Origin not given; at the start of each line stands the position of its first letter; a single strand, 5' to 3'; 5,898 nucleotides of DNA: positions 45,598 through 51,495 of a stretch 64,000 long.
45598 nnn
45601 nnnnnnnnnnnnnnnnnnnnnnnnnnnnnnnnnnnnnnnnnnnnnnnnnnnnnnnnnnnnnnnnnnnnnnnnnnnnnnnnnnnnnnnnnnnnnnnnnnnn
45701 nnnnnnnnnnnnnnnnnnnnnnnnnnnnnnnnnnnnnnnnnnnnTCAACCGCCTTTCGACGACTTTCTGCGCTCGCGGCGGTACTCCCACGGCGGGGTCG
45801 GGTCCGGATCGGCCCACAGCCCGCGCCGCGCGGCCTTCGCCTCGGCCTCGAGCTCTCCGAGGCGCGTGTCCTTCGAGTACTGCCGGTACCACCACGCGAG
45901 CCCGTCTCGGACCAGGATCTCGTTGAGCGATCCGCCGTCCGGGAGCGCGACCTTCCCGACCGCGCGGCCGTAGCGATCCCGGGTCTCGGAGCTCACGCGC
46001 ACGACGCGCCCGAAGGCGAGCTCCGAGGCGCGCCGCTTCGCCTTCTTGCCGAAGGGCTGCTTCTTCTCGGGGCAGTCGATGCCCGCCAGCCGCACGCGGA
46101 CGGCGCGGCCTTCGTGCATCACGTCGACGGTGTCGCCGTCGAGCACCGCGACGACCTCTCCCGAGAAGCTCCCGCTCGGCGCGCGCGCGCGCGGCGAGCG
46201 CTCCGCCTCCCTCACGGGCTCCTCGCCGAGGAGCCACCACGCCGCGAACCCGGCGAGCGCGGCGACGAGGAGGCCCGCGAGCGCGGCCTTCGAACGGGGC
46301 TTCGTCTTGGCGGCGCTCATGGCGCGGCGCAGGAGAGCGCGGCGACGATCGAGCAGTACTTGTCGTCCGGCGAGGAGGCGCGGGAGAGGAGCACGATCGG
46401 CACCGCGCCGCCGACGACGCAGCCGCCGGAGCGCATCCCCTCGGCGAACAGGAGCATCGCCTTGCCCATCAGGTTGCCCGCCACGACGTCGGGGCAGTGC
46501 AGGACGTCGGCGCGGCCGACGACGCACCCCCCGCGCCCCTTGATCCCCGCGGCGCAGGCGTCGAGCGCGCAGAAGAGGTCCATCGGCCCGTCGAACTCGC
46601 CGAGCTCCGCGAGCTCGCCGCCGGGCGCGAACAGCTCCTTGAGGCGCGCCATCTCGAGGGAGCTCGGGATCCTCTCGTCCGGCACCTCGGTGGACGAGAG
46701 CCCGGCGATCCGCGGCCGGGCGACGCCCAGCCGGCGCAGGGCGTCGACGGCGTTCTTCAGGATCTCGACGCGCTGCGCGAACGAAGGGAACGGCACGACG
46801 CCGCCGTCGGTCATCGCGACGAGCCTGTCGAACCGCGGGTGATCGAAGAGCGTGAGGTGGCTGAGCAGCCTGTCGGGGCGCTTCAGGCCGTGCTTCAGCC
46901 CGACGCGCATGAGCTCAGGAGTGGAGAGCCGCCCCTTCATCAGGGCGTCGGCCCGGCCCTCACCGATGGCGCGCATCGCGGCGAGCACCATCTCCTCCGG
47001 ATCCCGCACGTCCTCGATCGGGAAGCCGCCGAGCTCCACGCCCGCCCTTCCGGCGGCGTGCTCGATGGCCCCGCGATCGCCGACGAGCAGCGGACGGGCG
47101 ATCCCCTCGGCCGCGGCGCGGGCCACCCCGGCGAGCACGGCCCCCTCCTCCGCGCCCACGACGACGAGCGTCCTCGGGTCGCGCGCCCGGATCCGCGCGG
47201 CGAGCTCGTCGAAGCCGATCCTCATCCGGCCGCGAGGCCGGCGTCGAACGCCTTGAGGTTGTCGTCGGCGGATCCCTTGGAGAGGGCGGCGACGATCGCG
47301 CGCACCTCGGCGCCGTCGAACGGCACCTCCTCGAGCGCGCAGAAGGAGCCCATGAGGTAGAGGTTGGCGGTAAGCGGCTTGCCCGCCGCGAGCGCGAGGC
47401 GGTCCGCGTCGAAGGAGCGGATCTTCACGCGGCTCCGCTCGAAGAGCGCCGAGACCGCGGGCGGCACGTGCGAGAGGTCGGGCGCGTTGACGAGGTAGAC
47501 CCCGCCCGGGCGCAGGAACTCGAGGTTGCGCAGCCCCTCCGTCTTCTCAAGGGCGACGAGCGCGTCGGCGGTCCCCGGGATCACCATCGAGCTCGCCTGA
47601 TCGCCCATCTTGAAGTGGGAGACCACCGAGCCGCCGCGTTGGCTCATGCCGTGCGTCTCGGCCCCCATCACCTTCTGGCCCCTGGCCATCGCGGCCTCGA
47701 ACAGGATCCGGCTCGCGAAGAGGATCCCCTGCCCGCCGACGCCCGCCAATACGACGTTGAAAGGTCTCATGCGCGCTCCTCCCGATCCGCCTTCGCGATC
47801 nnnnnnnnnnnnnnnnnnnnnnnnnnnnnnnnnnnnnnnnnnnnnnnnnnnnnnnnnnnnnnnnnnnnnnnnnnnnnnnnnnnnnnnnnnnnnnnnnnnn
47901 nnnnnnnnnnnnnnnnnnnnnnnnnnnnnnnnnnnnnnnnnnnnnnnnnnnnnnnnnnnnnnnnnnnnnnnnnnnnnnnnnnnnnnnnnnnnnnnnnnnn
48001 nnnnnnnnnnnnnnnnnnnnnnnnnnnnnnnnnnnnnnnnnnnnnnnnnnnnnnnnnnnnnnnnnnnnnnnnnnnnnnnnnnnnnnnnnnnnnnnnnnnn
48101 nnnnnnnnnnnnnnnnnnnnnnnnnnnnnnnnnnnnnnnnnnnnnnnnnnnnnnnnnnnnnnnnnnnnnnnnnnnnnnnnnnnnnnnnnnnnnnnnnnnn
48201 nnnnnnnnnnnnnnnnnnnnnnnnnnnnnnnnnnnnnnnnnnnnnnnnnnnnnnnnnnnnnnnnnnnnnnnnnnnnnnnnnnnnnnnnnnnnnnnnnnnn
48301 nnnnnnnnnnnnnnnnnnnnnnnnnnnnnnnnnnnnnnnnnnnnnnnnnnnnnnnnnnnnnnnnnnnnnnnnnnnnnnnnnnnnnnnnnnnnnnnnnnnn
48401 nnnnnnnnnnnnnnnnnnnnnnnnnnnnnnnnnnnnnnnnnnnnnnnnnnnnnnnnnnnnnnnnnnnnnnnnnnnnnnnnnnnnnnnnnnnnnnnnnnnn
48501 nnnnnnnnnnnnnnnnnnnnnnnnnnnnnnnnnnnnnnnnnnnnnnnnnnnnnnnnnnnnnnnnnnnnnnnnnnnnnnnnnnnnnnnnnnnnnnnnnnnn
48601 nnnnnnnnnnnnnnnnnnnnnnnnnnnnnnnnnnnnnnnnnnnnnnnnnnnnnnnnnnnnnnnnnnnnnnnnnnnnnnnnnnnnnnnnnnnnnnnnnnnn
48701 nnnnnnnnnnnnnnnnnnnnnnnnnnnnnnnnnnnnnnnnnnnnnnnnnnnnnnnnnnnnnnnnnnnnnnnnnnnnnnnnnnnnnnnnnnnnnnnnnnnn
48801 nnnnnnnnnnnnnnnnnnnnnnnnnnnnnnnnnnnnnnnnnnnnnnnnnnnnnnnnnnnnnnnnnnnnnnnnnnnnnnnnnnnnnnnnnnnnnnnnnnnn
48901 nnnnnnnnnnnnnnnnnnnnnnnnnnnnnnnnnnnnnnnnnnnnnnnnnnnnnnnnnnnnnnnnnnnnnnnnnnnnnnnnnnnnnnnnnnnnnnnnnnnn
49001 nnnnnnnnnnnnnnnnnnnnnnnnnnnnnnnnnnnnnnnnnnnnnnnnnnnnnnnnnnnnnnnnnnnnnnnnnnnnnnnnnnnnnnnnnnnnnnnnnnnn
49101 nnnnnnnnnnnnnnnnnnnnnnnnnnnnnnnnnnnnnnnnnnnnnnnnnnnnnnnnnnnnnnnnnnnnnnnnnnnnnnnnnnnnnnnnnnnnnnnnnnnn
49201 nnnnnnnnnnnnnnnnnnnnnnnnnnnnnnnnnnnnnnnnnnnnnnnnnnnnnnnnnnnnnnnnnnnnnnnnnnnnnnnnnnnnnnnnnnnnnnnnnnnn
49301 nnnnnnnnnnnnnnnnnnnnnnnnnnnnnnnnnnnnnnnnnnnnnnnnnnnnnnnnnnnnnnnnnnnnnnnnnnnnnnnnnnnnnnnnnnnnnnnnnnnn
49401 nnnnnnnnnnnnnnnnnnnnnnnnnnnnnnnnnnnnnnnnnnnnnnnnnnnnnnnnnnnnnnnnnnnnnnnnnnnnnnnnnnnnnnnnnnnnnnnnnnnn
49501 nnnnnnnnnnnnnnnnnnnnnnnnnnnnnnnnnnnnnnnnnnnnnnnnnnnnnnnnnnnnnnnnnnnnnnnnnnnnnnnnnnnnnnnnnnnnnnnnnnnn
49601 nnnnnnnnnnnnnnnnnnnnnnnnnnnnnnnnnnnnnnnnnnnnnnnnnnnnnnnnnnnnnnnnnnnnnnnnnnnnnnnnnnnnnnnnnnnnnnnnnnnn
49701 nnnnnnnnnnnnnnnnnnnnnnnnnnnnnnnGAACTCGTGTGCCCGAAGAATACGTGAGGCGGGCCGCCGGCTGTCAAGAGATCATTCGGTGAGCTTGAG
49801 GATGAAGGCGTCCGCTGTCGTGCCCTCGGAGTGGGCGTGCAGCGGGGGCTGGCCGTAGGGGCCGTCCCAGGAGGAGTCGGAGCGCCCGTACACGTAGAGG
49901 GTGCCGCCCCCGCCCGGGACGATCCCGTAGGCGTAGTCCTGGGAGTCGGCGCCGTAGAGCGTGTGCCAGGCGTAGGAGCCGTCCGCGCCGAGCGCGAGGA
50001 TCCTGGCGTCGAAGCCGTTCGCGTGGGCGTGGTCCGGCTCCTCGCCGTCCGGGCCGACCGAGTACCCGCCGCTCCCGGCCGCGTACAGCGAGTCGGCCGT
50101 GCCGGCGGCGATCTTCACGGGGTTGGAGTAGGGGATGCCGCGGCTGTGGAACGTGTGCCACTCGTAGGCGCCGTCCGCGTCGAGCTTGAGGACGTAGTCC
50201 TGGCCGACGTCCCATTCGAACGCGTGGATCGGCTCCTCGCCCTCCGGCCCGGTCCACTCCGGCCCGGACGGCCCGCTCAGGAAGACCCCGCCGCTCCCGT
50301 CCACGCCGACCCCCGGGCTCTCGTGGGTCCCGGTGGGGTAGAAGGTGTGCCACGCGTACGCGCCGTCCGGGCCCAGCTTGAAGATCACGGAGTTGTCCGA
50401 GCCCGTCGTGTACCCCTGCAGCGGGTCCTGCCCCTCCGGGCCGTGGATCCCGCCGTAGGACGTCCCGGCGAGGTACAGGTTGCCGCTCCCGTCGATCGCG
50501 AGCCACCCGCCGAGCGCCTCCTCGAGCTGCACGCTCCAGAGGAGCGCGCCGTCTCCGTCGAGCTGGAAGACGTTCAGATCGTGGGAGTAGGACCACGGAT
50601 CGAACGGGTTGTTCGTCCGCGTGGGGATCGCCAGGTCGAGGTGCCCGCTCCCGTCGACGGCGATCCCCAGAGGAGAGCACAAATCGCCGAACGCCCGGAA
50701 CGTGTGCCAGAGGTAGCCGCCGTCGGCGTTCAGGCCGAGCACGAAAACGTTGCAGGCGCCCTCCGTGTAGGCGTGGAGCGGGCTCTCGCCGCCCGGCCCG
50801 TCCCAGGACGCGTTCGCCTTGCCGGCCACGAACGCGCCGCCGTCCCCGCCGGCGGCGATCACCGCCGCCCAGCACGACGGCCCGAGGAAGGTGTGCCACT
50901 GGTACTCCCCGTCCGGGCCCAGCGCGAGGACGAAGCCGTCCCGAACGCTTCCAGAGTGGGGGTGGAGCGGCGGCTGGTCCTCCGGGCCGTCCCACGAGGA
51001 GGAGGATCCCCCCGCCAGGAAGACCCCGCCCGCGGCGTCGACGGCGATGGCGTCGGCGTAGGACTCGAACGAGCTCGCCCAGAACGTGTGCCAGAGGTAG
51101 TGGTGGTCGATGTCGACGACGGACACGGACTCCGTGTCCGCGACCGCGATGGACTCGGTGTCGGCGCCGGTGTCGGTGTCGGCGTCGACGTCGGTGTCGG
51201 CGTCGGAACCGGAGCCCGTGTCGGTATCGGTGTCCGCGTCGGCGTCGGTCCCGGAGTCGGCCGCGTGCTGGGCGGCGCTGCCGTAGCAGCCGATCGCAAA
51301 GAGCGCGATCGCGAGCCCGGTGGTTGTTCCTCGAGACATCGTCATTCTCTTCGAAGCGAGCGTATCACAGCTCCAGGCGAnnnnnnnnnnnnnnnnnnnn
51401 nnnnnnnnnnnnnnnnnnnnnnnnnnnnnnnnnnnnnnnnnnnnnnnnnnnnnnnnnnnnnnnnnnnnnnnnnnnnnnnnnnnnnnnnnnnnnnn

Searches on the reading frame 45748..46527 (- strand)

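Call 33: search_protein_families(library=pfam, proteins=[window:45748-46527:-], max_evalue=0.001)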
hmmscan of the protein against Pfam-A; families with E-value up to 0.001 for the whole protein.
window:45748-46527:- (260 aa): 1 family
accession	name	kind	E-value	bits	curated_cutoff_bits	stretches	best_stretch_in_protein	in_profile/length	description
PF00565.23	SNase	-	1e-25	90.7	21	1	144-240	1-107/107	Staphylococcal nuclease homologue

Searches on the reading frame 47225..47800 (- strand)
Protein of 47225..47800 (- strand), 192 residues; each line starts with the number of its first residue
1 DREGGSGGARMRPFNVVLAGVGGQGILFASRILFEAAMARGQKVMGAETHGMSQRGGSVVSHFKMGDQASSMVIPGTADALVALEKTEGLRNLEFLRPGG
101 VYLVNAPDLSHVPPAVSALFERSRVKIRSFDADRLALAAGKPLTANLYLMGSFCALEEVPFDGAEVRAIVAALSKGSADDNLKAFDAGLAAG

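Call 33: search_protein_families(library=pfam, proteins=[window:47225-47800:-], max_evalue=0.001)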
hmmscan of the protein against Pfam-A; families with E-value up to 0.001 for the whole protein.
window:47225-47800:- (192 aa): 1 family
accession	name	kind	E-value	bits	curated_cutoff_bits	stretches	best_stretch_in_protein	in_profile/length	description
PF01558.24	POR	-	3.7e-34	118.8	27.4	1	22-189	1-172/173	Pyruvate ferredoxin/flavodoxin oxidoreductase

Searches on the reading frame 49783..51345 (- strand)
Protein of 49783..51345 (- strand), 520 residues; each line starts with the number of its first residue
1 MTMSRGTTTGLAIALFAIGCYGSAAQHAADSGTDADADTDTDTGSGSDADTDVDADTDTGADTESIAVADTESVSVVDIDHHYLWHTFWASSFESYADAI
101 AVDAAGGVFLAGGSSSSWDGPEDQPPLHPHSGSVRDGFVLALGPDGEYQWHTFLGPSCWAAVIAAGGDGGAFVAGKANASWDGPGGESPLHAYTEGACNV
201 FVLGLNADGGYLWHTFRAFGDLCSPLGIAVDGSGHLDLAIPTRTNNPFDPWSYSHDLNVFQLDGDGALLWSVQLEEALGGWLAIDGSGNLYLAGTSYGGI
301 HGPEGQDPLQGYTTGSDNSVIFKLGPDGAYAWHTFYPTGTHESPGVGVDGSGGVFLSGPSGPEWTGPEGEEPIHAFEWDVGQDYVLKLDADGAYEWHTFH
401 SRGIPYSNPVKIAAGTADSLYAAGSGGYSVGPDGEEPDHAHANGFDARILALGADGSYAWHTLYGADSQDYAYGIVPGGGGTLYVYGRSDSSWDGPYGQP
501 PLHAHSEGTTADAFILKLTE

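Call 3: search_protein_families(library=pfam, proteins=[window:49783-51345:-], max_evalue=0.01)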
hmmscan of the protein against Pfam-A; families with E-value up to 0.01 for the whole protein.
window:49783-51345:- (520 aa): 1 family
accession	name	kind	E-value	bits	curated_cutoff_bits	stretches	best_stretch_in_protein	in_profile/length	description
PF06739.17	SBBP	-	0.0021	18.4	20.5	0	282-298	18-34/38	Beta-propeller repeat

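Call 4: search_protein_families(library=ncbifam, proteins=[window:49783-51345:-], max_evalue=0.01)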
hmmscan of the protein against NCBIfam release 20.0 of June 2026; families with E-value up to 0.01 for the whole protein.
window:49783-51345:- (520 aa): 6 families
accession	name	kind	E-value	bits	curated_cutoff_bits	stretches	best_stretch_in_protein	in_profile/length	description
NF047494.1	Lepto_SBBP_lipo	equivalog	5.8e-11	41.7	400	2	228-361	134-266/466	SBBP repeat beta-propeller lipoprotein, LipL53 family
NF033609.2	MSCRAMM_ClfA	exception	0.0005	17.9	1150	1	30-74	671-715/934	MSCRAMM family adhesin clumping factor ClfA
NF000535.3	MSCRAMM_SdrC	exception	0.00073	17.7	1700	1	30-73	777-840/963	MSCRAMM family adhesin SdrC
NF012181.0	MSCRAMM_SdrD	exception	0.00076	17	2500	1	31-73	1234-1276/1379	MSCRAMM family adhesin SdrD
NF033845.1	MSCRAMM_ClfB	exception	0.00098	17.2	999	1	30-75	707-752/871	MSCRAMM family adhesin clumping factor ClfB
NF052523.2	TafF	equivalog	0.01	15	420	0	22-133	161-269/379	TafF family fimbrial protein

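Call 50: find_homologous_proteins(query=window:49783-51120:-, max_evalue=0.00001)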
Query window:49783-51120:- (445 aa): 219 proteins with E <= 0.00001 among 8000 candidates; the best 120 are listed.
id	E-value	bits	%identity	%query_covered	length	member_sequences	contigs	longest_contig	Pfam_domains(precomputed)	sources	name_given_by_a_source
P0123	0.0e+0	1032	100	100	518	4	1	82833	-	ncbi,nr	ncbi:MAG: hypothetical protein M0R80_09140 [Proteobacteria bacterium]|nr:hypothetical protein [Pseud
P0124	8.1e-126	439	49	100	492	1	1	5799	PF06739.18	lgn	-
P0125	2.2e-122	428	38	98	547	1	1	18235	PF06739.18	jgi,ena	-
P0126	2.5e-110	388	37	95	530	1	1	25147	PF06739.18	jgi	jgi:hypothetical protein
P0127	1.0e-108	383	37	98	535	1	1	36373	PF06739.18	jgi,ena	-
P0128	1.3e-108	382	37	98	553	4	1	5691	PF06739.18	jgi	jgi:hypothetical protein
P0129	2.4e-105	371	37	98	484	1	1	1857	PF06739.18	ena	-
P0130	2.9e-100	355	39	98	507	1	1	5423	PF24062.2,PF06739.18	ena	-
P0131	3.8e-97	344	39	98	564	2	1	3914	PF06739.18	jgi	jgi:hypothetical protein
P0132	6.0e-96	340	39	98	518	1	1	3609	PF06739.18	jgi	jgi:hypothetical protein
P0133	4.1e-95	338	40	98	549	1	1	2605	PF06739.18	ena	-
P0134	5.4e-95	337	35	99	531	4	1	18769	PF06739.18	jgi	jgi:hypothetical protein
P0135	2.3e-94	335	35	98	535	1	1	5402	PF06739.18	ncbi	-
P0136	1.9e-93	332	36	98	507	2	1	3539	PF06739.18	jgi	jgi:hypothetical protein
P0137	2.1e-93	332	37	99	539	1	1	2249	PF06739.18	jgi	jgi:hypothetical protein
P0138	6.9e-93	330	39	84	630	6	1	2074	PF10342.16,PF14699.13,PF06739.18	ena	-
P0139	8.2e-92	327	37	100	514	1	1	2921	PF06739.18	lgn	-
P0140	8.0e-89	317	35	98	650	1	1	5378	PF06739.18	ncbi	-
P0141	2.4e-87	312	36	98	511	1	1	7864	PF18203.7,PF06739.18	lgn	-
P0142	2.5e-87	312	37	98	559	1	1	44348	PF06739.18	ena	-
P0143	2.6e-87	312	36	98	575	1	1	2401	PF06739.18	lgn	-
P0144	2.3e-86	309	39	95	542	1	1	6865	PF06739.18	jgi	jgi:hypothetical protein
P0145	3.0e-86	308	37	99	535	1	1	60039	PF06739.18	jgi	jgi:hypothetical protein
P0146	5.2e-86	308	35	98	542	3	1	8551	PF06739.18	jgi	-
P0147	1.1e-84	303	41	84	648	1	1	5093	PF01839.30,PF13517.13,PF06739.18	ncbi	-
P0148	1.2e-84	303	38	99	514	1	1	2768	PF24062.2,PF06739.18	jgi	jgi:hypothetical protein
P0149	2.3e-84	302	37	98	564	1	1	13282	PF06739.18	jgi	jgi:hypothetical protein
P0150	3.9e-84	301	38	98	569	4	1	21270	PF06739.18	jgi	jgi:hypothetical protein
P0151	3.9e-84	301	32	98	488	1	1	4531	PF06739.18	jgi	jgi:hypothetical protein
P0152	6.4e-84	301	40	98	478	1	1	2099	PF06739.18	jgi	jgi:hypothetical protein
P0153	9.2e-84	300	38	98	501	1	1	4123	PF06739.18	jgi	-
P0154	1.8e-83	299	38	95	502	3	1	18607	PF06739.18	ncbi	-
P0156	2.9e-83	299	36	99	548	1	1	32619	PF07494.18,PF06739.18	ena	-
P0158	4.5e-82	295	37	99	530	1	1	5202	PF06739.18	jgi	jgi:hypothetical protein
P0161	3.0e-81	292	38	94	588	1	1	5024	PF06739.18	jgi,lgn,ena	-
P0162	8.5e-81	290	36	86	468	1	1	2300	PF06739.18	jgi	jgi:hypothetical protein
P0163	1.7e-80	289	35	96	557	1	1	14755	PF06739.18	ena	-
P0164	2.4e-80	289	36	99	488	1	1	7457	PF06739.18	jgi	jgi:hypothetical protein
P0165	3.3e-80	288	37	98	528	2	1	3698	PF06739.18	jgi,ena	-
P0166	7.4e-80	287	37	98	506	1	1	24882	PF06739.18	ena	-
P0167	2.2e-79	286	36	95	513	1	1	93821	PF06739.18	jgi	-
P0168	2.4e-79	286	38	85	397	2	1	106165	PF06739.18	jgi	jgi:hypothetical protein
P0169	1.8e-78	283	37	98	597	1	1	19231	PF16411.11,PF06739.18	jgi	jgi:hypothetical protein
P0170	2.4e-78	282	38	98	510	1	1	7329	PF06739.18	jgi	jgi:hypothetical protein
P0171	2.5e-78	282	39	99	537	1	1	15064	PF06739.18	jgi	jgi:hypothetical protein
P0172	4.0e-78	282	34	98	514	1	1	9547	PF06739.18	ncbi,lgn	-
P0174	1.4e-77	280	37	99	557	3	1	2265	PF13540.13,PF25778.2,PF06739.18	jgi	jgi:hypothetical protein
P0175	2.2e-77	279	38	98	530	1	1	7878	PF06739.18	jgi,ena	-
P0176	2.7e-77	279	34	99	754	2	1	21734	PF25778.2,PF06739.18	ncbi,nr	ncbi:MAG TPA: SBBP repeat-containing protein [Dissulfurispiraceae bacterium]|nr:SBBP repeat-containi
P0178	1.1e-76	277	35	99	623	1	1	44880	PF06739.18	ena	-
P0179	3.0e-76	275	33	99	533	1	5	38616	PF06739.18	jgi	jgi:hypothetical protein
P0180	2.7e-75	272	31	98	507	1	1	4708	PF06739.18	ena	-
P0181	3.9e-75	272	34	99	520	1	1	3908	PF06739.18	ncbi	-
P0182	5.2e-75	271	39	99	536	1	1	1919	PF06739.18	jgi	jgi:hypothetical protein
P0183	5.4e-75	271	38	96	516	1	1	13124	PF06739.18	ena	-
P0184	6.8e-75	271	32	98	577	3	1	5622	PF06739.18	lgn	-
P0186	1.2e-74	270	37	99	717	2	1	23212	PF19190.7,PF13004.14,PF25778.2,PF06739.18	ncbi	-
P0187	5.4e-74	268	37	87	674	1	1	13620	PF25778.2,PF06739.18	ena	-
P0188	8.6e-74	267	38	98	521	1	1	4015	PF06739.18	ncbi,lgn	-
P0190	1.2e-73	267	35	95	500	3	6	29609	PF06739.18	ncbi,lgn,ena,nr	ncbi:MAG TPA: hypothetical protein DCM87_16625 [Planctomycetes bacterium]|nr:hypothetical protein [P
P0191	1.2e-73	267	38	96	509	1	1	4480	PF06739.18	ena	-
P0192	1.2e-73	267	39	99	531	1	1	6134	PF06739.18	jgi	jgi:hypothetical protein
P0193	2.0e-73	266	32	98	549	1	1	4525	PF06739.18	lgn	-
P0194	3.1e-73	265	35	98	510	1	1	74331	PF06739.18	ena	-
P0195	3.7e-73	265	33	95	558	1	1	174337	PF06739.18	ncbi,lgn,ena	-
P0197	2.3e-72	263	33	98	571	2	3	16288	PF06739.18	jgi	jgi:hypothetical protein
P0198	5.8e-72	261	36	98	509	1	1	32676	PF06739.18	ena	-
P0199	1.0e-71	260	35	88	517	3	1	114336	PF06739.18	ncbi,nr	ncbi:MAG: hypothetical protein M0R80_05265 [Proteobacteria bacterium]|nr:hypothetical protein [Pseud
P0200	1.3e-71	260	38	98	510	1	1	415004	PF06739.18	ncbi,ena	-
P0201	2.0e-71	260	37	98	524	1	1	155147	PF06739.18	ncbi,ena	-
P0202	4.5e-71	258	37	95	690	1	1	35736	PF06739.18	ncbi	-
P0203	9.8e-71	257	31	99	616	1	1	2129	PF25778.2,PF01436.28,PF06739.18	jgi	jgi:hypothetical protein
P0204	1.4e-70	257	36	98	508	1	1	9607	PF06739.18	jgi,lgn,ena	-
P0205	1.7e-70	256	36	99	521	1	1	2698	PF06739.18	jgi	jgi:hypothetical protein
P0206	2.5e-70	256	32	98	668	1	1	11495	PF25778.2,PF06739.18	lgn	-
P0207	3.1e-70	256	35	95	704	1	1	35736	PF06739.18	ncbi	-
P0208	8.4e-70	254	32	98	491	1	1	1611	PF06739.18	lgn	-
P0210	1.8e-69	253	31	99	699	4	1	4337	PF25778.2,PF06739.18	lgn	-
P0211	5.9e-69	251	34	99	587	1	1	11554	PF06739.18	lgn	-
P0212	1.0e-68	251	33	98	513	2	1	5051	PF06739.18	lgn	-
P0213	1.6e-68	250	35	84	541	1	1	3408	PF06739.18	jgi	jgi:hypothetical protein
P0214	2.4e-68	249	36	99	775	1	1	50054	PF25778.2,PF06739.18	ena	-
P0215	1.1e-67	247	32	100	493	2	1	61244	PF06739.18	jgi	jgi:hypothetical protein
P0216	2.4e-67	246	35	77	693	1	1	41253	PF06739.18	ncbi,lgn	-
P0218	1.5e-66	243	34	97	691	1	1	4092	PF25778.2,PF14699.13,PF06739.18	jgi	-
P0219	6.3e-66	241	32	98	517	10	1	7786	PF06739.18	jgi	-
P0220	7.2e-66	241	34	98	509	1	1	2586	PF06739.18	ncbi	-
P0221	1.7e-65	240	35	98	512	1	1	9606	PF06739.18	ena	-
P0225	2.1e-64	236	37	100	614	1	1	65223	PF18195.7,PF25778.2,PF06739.18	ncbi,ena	-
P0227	4.9e-64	235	35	95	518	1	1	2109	PF06739.18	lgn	-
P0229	1.2e-62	231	34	98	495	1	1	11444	PF06739.18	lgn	-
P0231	2.1e-62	230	34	99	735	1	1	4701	PF25778.2,PF06739.18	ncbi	-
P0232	5.2e-62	228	31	99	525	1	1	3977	PF06739.18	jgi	jgi:hypothetical protein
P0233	2.8e-61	226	37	99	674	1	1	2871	PF01833.31,PF06739.18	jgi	jgi:hypothetical protein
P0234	9.3e-61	224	35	99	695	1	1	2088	PF25778.2,PF06739.18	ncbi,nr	ncbi:MAG: SBBP repeat-containing protein, partial [Desulfofustis sp.]|nr:SBBP repeat-containing prot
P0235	6.6e-60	221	33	96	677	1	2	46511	PF25778.2,PF06739.18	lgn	-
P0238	5.0e-59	219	34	98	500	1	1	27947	PF06739.18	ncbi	-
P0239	6.7e-59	218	29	88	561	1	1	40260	PF06739.18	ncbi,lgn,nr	ncbi:MAG: SBBP repeat-containing protein [Deltaproteobacteria bacterium]|nr:SBBP repeat-containing p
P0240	1.1e-58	217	32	98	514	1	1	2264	PF06739.18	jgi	jgi:hypothetical protein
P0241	2.2e-58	216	32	98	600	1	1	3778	PF16640.12,PF06739.18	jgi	jgi:hypothetical protein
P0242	5.2e-58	215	33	98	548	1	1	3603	PF06739.18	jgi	jgi:hypothetical protein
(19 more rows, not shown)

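Call 51: find_encoding_contigs(protein=P0124, flank=6000, max_places=2)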
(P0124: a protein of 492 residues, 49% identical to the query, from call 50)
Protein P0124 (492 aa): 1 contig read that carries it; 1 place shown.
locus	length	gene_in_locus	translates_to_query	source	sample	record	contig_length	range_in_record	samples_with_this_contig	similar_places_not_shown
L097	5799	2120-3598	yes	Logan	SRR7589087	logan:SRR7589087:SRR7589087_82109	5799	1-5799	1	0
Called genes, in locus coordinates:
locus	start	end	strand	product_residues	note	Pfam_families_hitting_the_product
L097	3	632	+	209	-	?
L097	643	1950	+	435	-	PF01882:DUF58, PF13519:VWA_2 (weak)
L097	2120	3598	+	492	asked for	PF06739:SBBP (faint)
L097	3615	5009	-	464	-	PF17517:IgGFc_binding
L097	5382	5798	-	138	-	?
